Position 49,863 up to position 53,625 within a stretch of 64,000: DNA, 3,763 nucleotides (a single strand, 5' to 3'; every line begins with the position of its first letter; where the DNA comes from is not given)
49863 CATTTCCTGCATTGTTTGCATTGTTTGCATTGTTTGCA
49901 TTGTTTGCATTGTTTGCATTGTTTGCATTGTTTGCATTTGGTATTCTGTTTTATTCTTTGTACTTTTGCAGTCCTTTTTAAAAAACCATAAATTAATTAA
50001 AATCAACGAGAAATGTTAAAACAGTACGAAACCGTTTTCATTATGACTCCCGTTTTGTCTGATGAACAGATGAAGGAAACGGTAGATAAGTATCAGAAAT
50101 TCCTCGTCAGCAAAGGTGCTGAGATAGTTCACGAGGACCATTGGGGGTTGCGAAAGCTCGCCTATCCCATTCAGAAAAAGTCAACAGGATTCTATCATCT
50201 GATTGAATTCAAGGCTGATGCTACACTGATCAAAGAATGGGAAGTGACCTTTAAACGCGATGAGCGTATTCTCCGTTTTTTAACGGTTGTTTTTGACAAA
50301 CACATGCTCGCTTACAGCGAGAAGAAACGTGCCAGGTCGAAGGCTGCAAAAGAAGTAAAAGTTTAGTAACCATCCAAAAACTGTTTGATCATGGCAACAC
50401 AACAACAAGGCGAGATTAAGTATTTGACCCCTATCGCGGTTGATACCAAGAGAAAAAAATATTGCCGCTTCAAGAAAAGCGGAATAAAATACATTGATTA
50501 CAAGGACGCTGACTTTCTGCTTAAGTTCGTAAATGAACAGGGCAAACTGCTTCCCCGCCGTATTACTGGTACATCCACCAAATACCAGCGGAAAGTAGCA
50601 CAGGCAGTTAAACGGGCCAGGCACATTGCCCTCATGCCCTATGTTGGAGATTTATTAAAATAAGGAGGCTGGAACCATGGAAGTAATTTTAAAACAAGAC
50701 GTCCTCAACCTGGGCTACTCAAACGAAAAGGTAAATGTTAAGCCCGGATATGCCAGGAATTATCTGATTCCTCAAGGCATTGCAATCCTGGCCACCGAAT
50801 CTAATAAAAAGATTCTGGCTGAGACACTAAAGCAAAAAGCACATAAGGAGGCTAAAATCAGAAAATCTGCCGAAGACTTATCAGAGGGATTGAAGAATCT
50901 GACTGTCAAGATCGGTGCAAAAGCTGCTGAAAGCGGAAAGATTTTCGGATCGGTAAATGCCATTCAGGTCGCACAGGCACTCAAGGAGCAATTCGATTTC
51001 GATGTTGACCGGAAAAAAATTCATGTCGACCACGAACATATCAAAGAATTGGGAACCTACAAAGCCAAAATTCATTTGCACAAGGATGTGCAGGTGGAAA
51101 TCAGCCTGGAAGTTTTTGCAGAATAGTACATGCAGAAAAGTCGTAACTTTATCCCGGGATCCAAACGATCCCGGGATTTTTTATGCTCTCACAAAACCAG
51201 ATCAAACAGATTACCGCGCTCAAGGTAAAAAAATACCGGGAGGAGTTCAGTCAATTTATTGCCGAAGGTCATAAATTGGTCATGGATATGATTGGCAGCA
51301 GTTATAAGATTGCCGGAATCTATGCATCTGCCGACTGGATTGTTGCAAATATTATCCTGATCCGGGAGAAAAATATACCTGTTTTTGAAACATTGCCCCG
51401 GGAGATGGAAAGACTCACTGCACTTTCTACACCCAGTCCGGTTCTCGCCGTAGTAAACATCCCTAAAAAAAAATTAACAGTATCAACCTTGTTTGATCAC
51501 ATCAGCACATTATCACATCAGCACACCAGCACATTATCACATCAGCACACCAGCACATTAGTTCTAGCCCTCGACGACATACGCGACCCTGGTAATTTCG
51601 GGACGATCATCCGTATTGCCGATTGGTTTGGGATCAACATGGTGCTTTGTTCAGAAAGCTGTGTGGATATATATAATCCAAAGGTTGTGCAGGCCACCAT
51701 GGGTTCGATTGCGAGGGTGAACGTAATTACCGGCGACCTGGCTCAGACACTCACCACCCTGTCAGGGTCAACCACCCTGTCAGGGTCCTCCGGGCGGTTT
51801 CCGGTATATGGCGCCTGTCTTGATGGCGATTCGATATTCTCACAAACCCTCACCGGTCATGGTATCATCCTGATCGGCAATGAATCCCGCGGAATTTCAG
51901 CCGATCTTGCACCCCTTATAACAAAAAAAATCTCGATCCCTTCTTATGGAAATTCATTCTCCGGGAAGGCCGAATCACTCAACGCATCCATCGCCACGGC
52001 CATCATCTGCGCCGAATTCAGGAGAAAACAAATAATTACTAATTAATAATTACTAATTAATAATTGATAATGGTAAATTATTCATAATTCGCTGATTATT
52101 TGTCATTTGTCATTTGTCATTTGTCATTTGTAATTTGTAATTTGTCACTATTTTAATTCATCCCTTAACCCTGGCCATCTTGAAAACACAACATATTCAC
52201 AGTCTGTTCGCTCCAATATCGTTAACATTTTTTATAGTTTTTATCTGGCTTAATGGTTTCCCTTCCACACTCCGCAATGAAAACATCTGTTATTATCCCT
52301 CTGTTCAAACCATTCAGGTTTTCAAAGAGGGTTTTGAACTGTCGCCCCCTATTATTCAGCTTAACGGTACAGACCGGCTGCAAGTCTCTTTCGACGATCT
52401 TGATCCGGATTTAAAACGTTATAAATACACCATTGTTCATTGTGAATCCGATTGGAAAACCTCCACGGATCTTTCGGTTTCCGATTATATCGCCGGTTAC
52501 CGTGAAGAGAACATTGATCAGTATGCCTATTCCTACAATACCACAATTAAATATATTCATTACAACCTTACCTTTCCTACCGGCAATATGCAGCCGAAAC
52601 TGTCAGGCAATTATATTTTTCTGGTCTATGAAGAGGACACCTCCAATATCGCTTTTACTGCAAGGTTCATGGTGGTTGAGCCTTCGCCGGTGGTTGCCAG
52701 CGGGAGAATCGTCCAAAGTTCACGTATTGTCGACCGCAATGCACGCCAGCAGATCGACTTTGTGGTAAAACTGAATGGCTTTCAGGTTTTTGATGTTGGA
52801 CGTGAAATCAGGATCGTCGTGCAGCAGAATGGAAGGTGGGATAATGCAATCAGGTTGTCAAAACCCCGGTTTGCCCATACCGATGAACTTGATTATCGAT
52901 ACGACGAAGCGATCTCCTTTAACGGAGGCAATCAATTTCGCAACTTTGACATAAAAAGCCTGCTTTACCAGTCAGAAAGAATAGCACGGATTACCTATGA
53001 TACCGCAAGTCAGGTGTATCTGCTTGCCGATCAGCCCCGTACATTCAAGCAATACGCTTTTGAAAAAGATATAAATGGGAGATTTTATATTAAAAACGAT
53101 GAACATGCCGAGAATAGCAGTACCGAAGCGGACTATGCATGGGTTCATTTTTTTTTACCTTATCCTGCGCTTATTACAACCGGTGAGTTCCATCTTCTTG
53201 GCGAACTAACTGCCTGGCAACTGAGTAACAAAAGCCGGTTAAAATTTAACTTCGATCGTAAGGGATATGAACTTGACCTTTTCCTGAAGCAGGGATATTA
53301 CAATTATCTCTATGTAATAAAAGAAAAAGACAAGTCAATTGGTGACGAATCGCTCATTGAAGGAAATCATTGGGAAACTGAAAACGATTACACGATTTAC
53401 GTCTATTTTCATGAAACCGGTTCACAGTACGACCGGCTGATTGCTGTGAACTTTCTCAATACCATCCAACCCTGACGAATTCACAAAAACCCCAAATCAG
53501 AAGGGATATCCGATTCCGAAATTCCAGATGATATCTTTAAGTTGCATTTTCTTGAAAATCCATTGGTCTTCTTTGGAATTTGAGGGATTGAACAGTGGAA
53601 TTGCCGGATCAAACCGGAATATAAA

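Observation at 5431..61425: Short tandem-repeat arrays sit on gene ends throughout the window, and three unit families recur at distant loci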

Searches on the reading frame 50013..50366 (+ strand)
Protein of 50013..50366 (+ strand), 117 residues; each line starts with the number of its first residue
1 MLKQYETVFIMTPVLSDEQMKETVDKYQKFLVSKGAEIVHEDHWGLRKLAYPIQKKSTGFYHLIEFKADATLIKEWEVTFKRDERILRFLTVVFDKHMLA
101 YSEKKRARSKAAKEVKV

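Call 17: search_protein_families(library=pfam, proteins=[window:50013-50366:+])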
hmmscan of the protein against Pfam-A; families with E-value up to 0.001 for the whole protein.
window:50013-50366:+ (117 aa): 2 families
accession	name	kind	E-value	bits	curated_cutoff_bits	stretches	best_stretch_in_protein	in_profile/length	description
PF01250.22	Ribosomal_S6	-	2.4e-31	108.2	27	1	4-92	1-89/90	Ribosomal protein S6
PF03059.22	NAS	-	0.00077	19.3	27.1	1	2-56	190-244/276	Nicotianamine synthase protein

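Call 20: find_encoding_contigs(protein=window:50013-50366:+, flank=10000, max_places=10)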
Protein window:50013-50366:+ (117 aa): 6 contigs read that carry it; 4 places shown.
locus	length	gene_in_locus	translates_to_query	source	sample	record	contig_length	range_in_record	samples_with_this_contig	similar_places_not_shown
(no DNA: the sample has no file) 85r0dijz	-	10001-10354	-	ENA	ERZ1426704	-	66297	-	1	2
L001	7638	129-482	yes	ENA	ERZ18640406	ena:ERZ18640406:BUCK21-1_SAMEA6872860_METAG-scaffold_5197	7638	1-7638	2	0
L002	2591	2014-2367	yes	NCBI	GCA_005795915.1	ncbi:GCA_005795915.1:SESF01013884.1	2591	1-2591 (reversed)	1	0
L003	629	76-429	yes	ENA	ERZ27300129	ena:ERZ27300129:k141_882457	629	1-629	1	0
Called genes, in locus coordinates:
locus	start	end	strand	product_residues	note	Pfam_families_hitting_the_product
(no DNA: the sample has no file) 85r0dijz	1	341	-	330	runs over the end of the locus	PF11751:PorP_SprF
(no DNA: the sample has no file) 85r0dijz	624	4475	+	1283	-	PF01364:Peptidase_C25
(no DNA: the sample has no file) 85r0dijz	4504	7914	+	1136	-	PF01364:Peptidase_C25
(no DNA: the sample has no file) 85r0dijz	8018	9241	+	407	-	PF19572:PorV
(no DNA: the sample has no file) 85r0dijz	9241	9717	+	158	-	PF02542:YgbB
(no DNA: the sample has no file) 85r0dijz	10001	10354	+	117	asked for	PF01250:Ribosomal_S6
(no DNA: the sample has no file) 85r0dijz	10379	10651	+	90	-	PF01084:Ribosomal_S18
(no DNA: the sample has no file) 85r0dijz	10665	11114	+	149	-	PF01281:Ribosomal_L9_N, PF03948:Ribosomal_L9_C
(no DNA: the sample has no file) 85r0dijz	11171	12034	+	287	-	-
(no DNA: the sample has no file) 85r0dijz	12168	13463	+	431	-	PF17116:T9SS_plug_1st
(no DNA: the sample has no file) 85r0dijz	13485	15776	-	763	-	PF01103:Omp85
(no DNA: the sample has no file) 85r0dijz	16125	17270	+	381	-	PF13528:Glyco_trans_1_3 (faint), PF04101:Glyco_tran_28_C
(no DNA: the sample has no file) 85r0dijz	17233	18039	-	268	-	PF01790:LGT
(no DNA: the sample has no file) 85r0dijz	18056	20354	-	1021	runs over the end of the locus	PF11028:TMEM260_N, PF28497:DUF8416, PF28495:TMEM260_2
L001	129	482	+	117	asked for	PF01250:Ribosomal_S6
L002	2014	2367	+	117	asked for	PF01250:Ribosomal_S6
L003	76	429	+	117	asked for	PF01250:Ribosomal_S6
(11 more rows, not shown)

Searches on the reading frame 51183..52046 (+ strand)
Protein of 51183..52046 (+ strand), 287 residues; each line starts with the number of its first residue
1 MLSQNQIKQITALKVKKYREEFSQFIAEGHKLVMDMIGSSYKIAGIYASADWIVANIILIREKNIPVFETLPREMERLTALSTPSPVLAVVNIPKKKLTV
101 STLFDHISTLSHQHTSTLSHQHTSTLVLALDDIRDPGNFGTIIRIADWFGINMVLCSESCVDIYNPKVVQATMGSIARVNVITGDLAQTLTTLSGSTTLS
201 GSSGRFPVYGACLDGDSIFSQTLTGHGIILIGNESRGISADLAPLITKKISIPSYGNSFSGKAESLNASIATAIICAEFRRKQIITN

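Call 15: search_protein_families(library=pfam, proteins=[window:51183-52046:+])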
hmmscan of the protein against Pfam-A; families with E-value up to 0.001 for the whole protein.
window:51183-52046:+ (287 aa): 2 families
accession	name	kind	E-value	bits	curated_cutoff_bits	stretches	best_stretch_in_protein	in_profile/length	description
PF00588.24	SpoU_methylase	-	1.1e-26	94.1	29.7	1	126-276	2-141/142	SpoU rRNA Methylase family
PF22435.1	MRM3-like_sub_bind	-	1.2e-13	51.7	27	1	5-89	2-84/84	MRM3-like substrate binding domain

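Call 25: find_homologous_proteins(query=window:51183-52046:+)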
Query window:51183-52046:+ (287 aa): 7998 proteins with E <= 0.001 among 8000 candidates; the best 120 are listed.
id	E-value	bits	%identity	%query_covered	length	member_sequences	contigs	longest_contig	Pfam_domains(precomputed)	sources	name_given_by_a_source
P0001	1.2e-127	443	67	100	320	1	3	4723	PF22435.2,PF00588.25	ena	-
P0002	9.4e-126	437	73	100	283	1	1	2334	PF22435.2,PF00588.25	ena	-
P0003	2.9e-123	428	69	99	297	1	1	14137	PF22435.2,PF00588.25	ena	-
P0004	4.2e-123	428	72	100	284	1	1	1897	PF22435.2,PF00588.25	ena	-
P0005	1.3e-121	423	73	100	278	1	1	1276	PF08032.18,PF22435.2,PF00588.25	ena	-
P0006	1.5e-119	416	72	98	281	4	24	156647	PF22435.2,PF00588.25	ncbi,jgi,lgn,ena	jgi:TrmH family RNA methyltransferase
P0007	3.3e-119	415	64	98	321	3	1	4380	PF22435.2,PF00588.25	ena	-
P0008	2.6e-116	406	70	99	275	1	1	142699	PF22435.2,PF00588.25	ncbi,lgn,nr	ncbi:MAG: RNA methyltransferase [Bacteroidetes bacterium]|nr:RNA methyltransferase [Bacteroidota bac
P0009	3.4e-115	402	69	100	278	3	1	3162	PF22435.2,PF00588.25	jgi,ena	-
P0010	1.1e-114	400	67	99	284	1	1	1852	PF22435.2,PF00588.25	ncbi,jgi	jgi:TrmH family RNA methyltransferase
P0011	1.4e-114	400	71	98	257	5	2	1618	PF22435.2,PF00588.25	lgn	-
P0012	2.6e-113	396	69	99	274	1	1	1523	PF22435.2,PF00588.25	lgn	-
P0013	1.8e-112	393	67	98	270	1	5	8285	PF22435.2,PF00588.25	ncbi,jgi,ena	jgi:TrmH family RNA methyltransferase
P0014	1.4e-111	390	66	99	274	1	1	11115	PF22435.2,PF00588.25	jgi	jgi:RNA methyltransferase, TrmH family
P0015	1.5e-111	390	67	98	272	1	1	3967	PF22435.2,PF00588.25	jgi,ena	jgi:TrmH family RNA methyltransferase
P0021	3.9e-108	379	65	99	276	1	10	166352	PF22435.2,PF00588.25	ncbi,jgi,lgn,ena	-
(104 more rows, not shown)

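Call 28: find_encoding_contigs(protein=P0006, flank=10000, max_places=4)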
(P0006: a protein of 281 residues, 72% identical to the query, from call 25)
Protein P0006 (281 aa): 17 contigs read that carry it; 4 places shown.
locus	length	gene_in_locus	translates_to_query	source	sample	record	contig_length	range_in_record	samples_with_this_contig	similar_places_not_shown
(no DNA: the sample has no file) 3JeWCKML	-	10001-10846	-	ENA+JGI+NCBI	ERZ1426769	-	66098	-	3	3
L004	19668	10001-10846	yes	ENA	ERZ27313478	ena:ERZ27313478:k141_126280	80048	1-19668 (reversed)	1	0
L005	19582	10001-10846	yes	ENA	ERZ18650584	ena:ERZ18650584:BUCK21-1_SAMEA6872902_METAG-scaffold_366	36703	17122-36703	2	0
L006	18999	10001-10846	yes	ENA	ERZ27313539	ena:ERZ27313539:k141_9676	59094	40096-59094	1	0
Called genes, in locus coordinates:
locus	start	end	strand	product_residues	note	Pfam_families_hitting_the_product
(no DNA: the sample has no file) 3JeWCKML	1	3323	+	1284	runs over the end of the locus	PF01364:Peptidase_C25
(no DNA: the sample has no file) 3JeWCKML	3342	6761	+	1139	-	PF01364:Peptidase_C25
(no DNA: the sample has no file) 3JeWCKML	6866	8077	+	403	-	PF19572:PorV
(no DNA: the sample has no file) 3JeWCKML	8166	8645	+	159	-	PF02542:YgbB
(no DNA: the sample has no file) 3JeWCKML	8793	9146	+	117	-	PF01250:Ribosomal_S6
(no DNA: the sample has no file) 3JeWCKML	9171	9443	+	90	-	PF01084:Ribosomal_S18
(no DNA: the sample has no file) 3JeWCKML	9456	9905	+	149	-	PF01281:Ribosomal_L9_N, PF03948:Ribosomal_L9_C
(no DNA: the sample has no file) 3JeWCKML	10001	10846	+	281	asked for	PF22435:MRM3-like_sub_bind, PF00588:SpoU_methylase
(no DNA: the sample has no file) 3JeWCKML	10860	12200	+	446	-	PF17116:T9SS_plug_1st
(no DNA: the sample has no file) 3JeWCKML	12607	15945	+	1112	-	PF10342:Kre9_KNH, PF18962:Por_Secre_tail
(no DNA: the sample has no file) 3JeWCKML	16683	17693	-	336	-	PF09603:Fib_succ_major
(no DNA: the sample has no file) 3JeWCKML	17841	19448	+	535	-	PF18962:Por_Secre_tail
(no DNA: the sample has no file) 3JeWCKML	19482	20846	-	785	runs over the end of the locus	PF07244:POTRA (faint), PF01103:Omp85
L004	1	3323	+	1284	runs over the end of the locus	PF01364:Peptidase_C25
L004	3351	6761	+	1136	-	PF01364:Peptidase_C25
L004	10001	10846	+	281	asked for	PF22435:MRM3-like_sub_bind, PF00588:SpoU_methylase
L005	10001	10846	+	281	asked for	PF22435:MRM3-like_sub_bind, PF00588:SpoU_methylase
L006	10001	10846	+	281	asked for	PF22435:MRM3-like_sub_bind, PF00588:SpoU_methylase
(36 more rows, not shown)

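Call 29: find_encoding_contigs(protein=P0021, flank=10000, max_places=3)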
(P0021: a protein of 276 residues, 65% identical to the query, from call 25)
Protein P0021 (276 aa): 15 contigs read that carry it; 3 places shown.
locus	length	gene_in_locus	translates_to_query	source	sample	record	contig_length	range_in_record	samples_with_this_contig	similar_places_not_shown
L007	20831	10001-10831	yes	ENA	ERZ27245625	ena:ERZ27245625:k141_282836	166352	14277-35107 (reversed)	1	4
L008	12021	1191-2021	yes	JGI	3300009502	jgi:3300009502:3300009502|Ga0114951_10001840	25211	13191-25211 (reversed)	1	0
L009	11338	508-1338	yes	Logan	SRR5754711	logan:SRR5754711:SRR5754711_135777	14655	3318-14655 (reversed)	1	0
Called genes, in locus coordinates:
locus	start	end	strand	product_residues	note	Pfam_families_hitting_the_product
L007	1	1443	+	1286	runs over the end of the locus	PF01364:Peptidase_C25, PF13860:FlgD_ig (faint)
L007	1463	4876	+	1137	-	PF01364:Peptidase_C25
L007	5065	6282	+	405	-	PF19572:PorV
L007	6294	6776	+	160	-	PF02542:YgbB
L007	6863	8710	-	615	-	-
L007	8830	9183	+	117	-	PF01250:Ribosomal_S6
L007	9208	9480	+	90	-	PF01084:Ribosomal_S18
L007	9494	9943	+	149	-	PF01281:Ribosomal_L9_N, PF03948:Ribosomal_L9_C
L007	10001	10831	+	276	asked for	PF22435:MRM3-like_sub_bind, PF00588:SpoU_methylase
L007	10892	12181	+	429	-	PF17116:T9SS_plug_1st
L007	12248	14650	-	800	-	PF07244:POTRA (faint), PF01103:Omp85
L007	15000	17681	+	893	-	PF00128:Alpha-amylase, PF09154:Alpha-amy_C_pro (faint)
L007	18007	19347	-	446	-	PF18962:Por_Secre_tail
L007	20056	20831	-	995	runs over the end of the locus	PF19406:PKD_5 (weak), PF09603:Fib_succ_major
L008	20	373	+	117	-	PF01250:Ribosomal_S6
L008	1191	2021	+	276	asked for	PF22435:MRM3-like_sub_bind, PF00588:SpoU_methylase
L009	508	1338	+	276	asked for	PF22435:MRM3-like_sub_bind, PF00588:SpoU_methylase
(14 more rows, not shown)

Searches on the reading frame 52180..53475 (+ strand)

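Call 15: search_protein_families(library=pfam, proteins=[window:52180-53475:+])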
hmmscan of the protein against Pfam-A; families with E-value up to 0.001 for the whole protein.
window:52180-53475:+ (431 aa): 1 family
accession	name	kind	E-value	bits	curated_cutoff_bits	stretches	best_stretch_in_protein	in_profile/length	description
PF17116.11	T9SS_plug_1st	-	2.7e-42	144.1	23.9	1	42-167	1-126/126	Type 9 secretion system plug protein 1st domain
